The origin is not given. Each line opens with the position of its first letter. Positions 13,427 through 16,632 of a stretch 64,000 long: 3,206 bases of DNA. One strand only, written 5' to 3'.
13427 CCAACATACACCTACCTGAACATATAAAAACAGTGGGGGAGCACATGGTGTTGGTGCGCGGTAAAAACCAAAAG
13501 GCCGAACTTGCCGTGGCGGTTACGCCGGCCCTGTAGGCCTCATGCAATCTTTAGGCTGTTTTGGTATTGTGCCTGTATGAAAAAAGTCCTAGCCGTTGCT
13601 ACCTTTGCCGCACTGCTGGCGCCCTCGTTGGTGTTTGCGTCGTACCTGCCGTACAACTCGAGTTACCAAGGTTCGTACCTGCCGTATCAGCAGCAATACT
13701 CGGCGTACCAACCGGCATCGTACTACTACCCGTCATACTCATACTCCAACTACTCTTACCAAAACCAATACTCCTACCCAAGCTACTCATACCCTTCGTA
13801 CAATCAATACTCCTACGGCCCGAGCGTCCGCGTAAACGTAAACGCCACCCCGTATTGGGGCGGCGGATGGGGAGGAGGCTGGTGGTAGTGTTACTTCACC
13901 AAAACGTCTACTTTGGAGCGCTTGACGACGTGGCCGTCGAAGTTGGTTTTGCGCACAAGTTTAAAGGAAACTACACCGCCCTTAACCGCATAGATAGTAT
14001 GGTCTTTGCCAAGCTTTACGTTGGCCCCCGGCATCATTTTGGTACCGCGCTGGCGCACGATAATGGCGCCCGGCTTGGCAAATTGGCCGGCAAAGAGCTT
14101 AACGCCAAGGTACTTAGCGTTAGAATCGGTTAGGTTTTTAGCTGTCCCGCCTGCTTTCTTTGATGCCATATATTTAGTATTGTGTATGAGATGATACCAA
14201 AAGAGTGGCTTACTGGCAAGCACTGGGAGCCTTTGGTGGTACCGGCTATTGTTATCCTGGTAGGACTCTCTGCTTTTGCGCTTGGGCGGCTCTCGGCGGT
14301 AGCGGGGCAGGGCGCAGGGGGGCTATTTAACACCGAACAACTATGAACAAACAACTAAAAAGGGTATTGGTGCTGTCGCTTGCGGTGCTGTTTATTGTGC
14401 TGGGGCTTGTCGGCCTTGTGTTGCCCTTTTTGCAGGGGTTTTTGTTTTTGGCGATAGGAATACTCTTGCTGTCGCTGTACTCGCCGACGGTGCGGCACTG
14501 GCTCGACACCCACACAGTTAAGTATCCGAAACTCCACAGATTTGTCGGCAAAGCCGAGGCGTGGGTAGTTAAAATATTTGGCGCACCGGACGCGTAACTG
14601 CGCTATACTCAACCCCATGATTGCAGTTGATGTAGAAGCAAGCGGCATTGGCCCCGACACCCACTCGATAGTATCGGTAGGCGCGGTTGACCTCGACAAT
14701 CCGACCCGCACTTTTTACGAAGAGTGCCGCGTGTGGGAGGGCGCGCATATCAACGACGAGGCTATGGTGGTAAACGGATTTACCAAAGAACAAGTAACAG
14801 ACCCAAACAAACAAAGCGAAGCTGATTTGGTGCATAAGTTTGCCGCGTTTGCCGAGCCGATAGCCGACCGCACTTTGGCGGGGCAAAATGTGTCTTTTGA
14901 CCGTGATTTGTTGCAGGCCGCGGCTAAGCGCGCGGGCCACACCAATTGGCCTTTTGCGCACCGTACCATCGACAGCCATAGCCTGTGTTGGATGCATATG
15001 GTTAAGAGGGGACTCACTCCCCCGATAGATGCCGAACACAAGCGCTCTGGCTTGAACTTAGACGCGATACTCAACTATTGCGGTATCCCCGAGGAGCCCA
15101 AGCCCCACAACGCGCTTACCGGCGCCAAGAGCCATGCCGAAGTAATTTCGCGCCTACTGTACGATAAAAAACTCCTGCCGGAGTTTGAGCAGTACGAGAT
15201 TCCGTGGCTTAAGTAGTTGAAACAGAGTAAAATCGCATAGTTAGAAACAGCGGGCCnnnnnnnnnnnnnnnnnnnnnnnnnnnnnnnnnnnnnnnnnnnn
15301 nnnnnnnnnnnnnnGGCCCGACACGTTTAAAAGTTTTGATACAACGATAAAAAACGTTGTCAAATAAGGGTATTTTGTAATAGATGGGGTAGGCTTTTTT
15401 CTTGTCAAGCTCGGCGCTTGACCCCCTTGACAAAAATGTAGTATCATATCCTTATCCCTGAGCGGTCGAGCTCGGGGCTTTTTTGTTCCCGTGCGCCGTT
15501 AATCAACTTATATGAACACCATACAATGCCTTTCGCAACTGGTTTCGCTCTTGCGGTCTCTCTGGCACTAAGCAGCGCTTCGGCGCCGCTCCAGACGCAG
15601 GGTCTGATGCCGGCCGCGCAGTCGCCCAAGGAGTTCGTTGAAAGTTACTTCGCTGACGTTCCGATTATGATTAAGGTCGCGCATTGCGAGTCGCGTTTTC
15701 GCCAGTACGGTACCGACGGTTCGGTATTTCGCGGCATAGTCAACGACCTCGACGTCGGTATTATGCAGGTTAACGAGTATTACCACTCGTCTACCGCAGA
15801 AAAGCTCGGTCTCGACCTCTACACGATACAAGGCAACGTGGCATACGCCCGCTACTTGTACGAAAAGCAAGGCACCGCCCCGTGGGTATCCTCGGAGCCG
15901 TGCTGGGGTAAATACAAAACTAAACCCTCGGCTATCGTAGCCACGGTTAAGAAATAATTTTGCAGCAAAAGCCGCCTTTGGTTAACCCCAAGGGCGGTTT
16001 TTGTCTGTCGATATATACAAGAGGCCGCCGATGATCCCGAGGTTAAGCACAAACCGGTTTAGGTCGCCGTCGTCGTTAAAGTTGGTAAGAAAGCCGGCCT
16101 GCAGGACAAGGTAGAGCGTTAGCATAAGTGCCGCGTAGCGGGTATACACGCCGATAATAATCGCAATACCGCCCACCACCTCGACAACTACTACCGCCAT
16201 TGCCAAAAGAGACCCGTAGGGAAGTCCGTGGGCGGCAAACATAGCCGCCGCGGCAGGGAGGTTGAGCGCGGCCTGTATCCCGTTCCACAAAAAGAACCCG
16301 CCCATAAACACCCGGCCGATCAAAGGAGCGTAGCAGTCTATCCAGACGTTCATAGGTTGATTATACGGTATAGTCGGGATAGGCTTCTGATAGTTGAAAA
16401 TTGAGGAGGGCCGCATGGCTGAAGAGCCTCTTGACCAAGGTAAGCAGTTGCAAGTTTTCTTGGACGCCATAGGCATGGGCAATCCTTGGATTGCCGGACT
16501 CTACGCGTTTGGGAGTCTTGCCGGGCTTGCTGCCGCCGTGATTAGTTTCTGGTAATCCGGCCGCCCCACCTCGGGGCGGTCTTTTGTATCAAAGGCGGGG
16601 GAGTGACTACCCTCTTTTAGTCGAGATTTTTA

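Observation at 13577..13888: Secreted ultra-Tyr-rich low-complexity protein with heptad-like YSYPSYS repeats and a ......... tail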

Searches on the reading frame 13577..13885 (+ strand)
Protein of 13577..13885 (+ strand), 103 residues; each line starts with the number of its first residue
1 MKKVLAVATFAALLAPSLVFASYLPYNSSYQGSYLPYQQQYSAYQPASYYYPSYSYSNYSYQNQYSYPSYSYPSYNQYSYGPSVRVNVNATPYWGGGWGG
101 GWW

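Call 6: find_homologous_proteins(query=window:13577-13885:+, max_evalue=0.01)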
Query seq(103 aa) (103 aa): 4 proteins with E <= 0.01 among 78 candidates.
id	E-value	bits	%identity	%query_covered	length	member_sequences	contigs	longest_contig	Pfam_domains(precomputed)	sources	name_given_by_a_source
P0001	1.6e-57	211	100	100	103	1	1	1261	-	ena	-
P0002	6.2e-30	122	71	95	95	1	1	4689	-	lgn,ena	-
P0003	4.6e-19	87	65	48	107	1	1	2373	-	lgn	-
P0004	5.5e-18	83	71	53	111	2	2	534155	-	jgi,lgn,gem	-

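Call 8: search_protein_families(library=pfam, proteins=[window:13577-13885:+], max_evalue=0.01)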
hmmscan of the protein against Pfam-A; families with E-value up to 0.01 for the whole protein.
window:13577-13885:+ (103 aa): 0 families

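Call 10: find_encoding_contigs(protein=P0004, flank=5000, max_places=4)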
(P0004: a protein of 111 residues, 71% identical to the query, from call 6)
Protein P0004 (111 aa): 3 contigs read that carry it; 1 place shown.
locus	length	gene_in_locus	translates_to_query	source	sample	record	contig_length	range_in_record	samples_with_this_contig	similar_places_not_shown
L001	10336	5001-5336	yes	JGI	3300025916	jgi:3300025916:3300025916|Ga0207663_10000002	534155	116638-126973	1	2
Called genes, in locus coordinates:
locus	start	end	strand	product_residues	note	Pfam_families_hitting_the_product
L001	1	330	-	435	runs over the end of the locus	PF00772:DnaB, PF13481:AAA_25, PF03796:DnaB_C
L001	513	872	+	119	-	-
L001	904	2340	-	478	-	PF01406:tRNA-synt_1e, PF09334:tRNA-synt_1g (faint), PF09190:DALR_2 (weak), PF23493:CysS_C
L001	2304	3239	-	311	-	PF01544:CorA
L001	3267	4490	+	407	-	PF00595:PDZ, PF13180:PDZ_2, PF17820:PDZ_6, PF03572:Peptidase_S41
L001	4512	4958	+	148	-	PF01281:Ribosomal_L9_N, PF03948:Ribosomal_L9_C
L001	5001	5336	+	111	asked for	-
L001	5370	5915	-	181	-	-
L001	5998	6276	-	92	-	PF01016:Ribosomal_L27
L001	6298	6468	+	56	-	-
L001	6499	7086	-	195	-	-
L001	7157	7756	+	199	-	PF00929:RNase_T, PF16473:Rv2179c-like (faint)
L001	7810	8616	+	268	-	PF00300:His_Phos_1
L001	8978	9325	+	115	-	-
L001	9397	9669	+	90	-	-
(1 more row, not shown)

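Call 11: find_encoding_contigs(protein=P0002, flank=5000, max_places=4)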
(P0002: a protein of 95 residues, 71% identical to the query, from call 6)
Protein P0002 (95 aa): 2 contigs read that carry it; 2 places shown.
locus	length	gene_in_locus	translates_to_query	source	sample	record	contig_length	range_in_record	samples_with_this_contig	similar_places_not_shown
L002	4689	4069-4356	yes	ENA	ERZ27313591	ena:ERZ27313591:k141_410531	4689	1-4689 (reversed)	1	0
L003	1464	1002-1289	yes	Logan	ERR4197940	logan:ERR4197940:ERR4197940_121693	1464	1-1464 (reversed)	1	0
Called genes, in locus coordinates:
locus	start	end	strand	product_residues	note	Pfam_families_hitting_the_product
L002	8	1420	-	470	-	PF01406:tRNA-synt_1e, PF09334:tRNA-synt_1g (faint), PF23493:CysS_C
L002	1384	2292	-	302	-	PF01544:CorA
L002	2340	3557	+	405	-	PF00595:PDZ, PF13180:PDZ_2 (weak), PF17820:PDZ_6, PF03572:Peptidase_S41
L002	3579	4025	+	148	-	PF01281:Ribosomal_L9_N, PF03948:Ribosomal_L9_C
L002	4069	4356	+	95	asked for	-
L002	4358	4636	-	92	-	PF01016:Ribosomal_L27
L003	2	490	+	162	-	?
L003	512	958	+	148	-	PF01281:Ribosomal_L9_N, PF03948:Ribosomal_L9_C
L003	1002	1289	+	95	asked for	-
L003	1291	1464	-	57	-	?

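Call 12: find_encoding_contigs(protein=P0003, flank=5000, max_places=4)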
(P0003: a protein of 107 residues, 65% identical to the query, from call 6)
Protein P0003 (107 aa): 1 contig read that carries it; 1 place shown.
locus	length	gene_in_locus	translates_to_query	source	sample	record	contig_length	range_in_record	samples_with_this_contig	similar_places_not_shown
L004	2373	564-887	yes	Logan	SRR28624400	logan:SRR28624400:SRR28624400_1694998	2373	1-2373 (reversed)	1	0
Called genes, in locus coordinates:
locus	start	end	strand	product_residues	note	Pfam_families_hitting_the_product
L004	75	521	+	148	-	PF01281:Ribosomal_L9_N, PF03948:Ribosomal_L9_C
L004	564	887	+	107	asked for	-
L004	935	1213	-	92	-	PF01016:Ribosomal_L27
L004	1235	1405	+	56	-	-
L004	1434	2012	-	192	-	-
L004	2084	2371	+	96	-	?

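Call 19: find_related_loci(query=A1, collection=genome_contigs, flank=6000)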
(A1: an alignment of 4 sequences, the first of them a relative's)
Query A1 (103 aa) in genome_contigs; peptide patterns used: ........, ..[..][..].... (x = any residue, [..] = any of these).
199 stretches matched a pattern; 2 encode a relative of the query (tblastn E <= 1e-3); 2 distinct loci.
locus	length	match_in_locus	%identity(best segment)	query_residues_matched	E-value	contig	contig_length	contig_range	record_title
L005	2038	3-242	76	14-98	2e-20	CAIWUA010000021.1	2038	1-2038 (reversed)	Candidatus Adlerbacteria bacterium isolate T7_bin-136 genome assembly, contig: bin-136:21/74, whole genome shotgun seque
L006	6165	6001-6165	73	1-54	6e-19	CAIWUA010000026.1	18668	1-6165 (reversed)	Candidatus Adlerbacteria bacterium isolate T7_bin-136 genome assembly, contig: bin-136:26/74, whole genome shotgun seque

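Call 25: search_protein_representatives(alignment_id=A1)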
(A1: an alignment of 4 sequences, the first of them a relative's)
Query: 4 sequences, 102 profile positions. Proteins with E-value up to 0.001 (for the whole library): 1; up to 1e-10: 1; up to 1e-30: 1. The best 1 are listed.
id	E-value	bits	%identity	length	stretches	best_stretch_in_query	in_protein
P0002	1.1e-39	151.1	-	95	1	1-98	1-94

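Call 31: find_homologous_proteins(query=A4, max_evalue=10)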
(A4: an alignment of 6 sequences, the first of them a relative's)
Query A4 (6 sequences) (103 aa, profile of the alignment): 6 proteins with E <= 10 among 8000 candidates.
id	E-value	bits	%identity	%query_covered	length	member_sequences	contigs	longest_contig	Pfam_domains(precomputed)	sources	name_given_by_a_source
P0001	1.4e-34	136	100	100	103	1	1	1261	-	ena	-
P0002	1.2e-33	133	71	95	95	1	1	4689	-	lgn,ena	-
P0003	7.6e-32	128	65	48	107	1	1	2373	-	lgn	-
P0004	3.1e-28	116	71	53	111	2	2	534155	-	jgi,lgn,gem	-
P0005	2.6e+0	26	-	-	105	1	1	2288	-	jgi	jgi:hypothetical protein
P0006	8.2e+0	25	-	-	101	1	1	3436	-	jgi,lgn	jgi:hypothetical protein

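Call 40: search_protein_families(library=ncbifam, proteins=[P0001, P0004, P0005, P0006], max_evalue=10)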
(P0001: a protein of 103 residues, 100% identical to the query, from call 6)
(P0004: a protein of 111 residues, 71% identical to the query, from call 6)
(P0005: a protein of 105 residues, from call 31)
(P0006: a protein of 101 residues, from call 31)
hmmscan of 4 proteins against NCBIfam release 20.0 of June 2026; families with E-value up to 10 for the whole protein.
P0001 (103 aa): 0 families

P0004 (111 aa): 2 families
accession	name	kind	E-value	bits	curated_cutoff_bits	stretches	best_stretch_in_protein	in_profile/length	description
NF033802.1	AimP_fam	subfamily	0.12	12.6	35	1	1-15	1-15/43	lysogeny pheromone AimP family peptide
NF041337.1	XopD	subfamily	1.6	7.3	700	1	22-105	343-427/735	Ulp1 family type III secretion system effector isopeptidase XopD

P0005 (105 aa): 1 family
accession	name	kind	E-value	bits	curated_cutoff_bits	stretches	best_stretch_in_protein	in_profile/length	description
NF008521.0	PRK11448.1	equivalog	0.82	7.5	729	1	11-38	585-612/1123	type I restriction-modification system endonuclease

P0006 (101 aa): 0 families

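Call 41: search_protein_families(library=pfam, proteins=[P0001, P0004, P0005, P0006], max_evalue=10)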
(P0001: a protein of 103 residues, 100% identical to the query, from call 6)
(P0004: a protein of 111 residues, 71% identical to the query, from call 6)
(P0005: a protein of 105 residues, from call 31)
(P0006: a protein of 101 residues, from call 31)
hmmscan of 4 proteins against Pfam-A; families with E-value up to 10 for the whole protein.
P0001 (103 aa): 1 family
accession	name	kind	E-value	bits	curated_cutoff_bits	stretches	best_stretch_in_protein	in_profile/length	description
PF08139.17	LPAM_1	-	3.4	8.8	20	1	1-15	1-15/18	Prokaryotic membrane lipoprotein lipid attachment site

P0004 (111 aa): 0 families

P0005 (105 aa): 1 family
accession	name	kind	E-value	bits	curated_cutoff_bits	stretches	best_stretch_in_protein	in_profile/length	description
PF12071.13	DUF3551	-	9.2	6.9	26.5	1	1-48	1-50/78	Protein of unknown function (DUF3551)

P0006 (101 aa): 1 family
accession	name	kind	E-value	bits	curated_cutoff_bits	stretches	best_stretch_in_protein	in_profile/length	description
PF12071.13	DUF3551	-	5.9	7.5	26.5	0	1-31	1-34/78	Protein of unknown function (DUF3551)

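Call 42: predict_structure(alignment_id=A1)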
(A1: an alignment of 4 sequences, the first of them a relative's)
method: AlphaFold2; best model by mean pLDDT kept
length: 103 residues; sequences in the alignment: 4
mean_pLDDT: 48.7   pTM: 0.11
mean pLDDT of the five models: 48.7, 44.7, 44.4, 41.5, 41.4
residues with pLDDT >= 90: 0; 70-90: 0; 50-70: 51; < 50: 52
segments of 3 or more residues with pLDDT < 50: 53-82, 84-97, 99-103
pLDDT, mean of each block of 10 residues (from residue 1): 56 56 56 53 55 44 40 44 44 42 41
secondary structure: DSSP gave nothing for this model
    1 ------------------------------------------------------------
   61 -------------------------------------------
elements in order:

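Call 45: list_cluster_members(proteins=[P0001, P0002, P0003, P0004, L007:3491-3799:+, L025:2298-2690:+, P0005, P0006])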
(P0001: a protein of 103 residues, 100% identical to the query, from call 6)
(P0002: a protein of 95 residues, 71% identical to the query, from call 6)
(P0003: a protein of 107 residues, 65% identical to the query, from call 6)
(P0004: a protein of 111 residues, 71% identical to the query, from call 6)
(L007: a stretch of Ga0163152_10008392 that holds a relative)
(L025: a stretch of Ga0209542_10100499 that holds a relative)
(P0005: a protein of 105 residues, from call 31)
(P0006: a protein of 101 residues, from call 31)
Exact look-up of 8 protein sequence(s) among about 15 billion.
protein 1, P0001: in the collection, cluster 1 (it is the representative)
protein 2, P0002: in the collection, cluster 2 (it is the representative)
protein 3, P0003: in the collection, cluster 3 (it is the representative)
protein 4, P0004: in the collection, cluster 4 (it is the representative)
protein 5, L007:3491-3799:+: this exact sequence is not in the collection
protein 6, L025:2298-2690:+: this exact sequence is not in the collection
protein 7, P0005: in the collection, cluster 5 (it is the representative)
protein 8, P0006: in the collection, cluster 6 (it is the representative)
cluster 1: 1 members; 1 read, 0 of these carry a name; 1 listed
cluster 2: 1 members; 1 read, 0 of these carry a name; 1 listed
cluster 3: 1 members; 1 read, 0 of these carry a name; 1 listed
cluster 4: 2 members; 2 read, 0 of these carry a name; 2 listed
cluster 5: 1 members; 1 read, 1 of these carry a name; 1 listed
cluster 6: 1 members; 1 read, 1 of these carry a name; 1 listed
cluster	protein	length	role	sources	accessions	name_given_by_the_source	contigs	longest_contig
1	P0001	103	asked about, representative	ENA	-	-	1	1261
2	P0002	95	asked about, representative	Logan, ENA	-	-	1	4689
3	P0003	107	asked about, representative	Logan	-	-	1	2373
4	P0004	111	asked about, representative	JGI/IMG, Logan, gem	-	-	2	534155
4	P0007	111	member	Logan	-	-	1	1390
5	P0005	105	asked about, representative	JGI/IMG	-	hypothetical protein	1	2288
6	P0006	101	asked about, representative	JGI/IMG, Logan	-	hypothetical protein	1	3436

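Call 49: find_encoding_contigs(protein=P0006, flank=3000, max_places=3)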
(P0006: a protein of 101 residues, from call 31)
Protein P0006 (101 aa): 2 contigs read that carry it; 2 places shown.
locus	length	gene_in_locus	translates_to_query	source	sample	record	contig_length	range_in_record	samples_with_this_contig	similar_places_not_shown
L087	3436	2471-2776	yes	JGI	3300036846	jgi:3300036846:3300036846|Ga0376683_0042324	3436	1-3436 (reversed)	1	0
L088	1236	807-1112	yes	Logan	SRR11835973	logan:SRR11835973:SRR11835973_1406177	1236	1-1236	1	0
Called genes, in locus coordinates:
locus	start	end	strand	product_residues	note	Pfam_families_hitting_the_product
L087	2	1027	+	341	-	?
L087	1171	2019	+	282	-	PF12894:ANAPC4_WD40 (faint), PF23414:Beta-prop_EML_2 (weak), PF25174:Beta-prop_THOC3 (faint)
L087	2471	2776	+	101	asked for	-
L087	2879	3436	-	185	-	?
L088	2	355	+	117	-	?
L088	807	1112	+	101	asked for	-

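Call 56: search_protein_families(library=phrogs, proteins=[P0001, P0004], max_evalue=1)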
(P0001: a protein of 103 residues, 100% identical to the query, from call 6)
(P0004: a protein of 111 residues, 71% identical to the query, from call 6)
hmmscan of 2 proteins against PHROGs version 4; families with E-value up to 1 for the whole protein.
P0001 (103 aa): 0 families

P0004 (111 aa): 0 families

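Call 69: find_encoding_contigs(protein=P0001, flank=1000, max_places=3)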
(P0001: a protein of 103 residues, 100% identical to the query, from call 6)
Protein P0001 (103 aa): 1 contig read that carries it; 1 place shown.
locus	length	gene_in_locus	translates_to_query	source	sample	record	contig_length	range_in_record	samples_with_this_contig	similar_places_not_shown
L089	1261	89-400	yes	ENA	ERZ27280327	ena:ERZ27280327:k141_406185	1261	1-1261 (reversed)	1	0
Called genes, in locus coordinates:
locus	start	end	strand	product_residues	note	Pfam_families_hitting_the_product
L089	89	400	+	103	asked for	-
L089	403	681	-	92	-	PF01016:Ribosomal_L27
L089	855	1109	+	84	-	PF04304:DUF454 (weak)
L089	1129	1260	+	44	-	?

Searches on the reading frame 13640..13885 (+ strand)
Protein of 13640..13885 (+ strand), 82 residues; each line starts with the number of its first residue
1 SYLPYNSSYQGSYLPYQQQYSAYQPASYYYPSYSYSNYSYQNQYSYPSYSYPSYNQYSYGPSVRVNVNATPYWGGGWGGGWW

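Call 55: search_solved_structures(query=window:13640-13885:+, max_evalue=10, show_alignments=3)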
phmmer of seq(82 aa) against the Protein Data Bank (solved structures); distinct sequences matched with E-value up to 10: 0.

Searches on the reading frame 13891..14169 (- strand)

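Call 8: search_protein_families(library=pfam, proteins=[window:13891-14169:-], max_evalue=0.01)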
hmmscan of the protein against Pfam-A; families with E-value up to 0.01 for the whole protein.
window:13891-14169:- (92 aa): 1 family
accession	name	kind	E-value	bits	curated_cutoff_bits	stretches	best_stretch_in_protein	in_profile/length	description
PF01016.24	Ribosomal_L27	-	3.8e-30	104.2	20.5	1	2-73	1-70/79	Ribosomal L27 protein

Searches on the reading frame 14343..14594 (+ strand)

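Call 8: search_protein_families(library=pfam, proteins=[window:14343-14594:+], max_evalue=0.01)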
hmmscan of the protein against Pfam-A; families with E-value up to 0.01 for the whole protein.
window:14343-14594:+ (84 aa): 1 family
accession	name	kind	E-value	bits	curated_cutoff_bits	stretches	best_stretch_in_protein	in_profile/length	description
PF04304.18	DUF454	-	3e-06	27.7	35.1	1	7-68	1-62/115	Protein of unknown function (DUF454)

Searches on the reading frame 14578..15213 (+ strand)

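Call 8: search_protein_families(library=pfam, proteins=[window:14578-15213:+], max_evalue=0.01)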
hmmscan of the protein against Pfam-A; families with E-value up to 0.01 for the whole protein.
window:14578-15213:+ (212 aa): 2 families
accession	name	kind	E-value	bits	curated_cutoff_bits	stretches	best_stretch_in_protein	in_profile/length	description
PF00929.31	RNase_T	-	4.2e-10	40.8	24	1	15-186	1-160/164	Exonuclease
PF16473.11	Rv2179c-like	-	3.3e-07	30.6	27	1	15-191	3-174/177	3'-5' exoribonuclease Rv2179c-like domain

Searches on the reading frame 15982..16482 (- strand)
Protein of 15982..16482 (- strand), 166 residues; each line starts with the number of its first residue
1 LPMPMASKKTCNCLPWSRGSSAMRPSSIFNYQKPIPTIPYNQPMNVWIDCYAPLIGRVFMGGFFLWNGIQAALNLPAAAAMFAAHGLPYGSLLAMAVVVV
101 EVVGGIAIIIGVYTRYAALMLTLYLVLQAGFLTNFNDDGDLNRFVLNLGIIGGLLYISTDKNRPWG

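Call 54: search_protein_families(library=pfam, proteins=[window:15982-16482:-], max_evalue=0.001)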
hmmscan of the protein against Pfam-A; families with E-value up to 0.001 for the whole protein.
window:15982-16482:- (166 aa): 2 families
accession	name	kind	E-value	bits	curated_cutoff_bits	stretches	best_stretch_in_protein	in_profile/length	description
PF07681.17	DoxX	-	4.4e-15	56.5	23.6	1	53-127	2-78/85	DoxX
PF07291.16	MauE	-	2.4e-06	28.3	27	1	52-132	4-87/128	Methylamine utilisation protein MauE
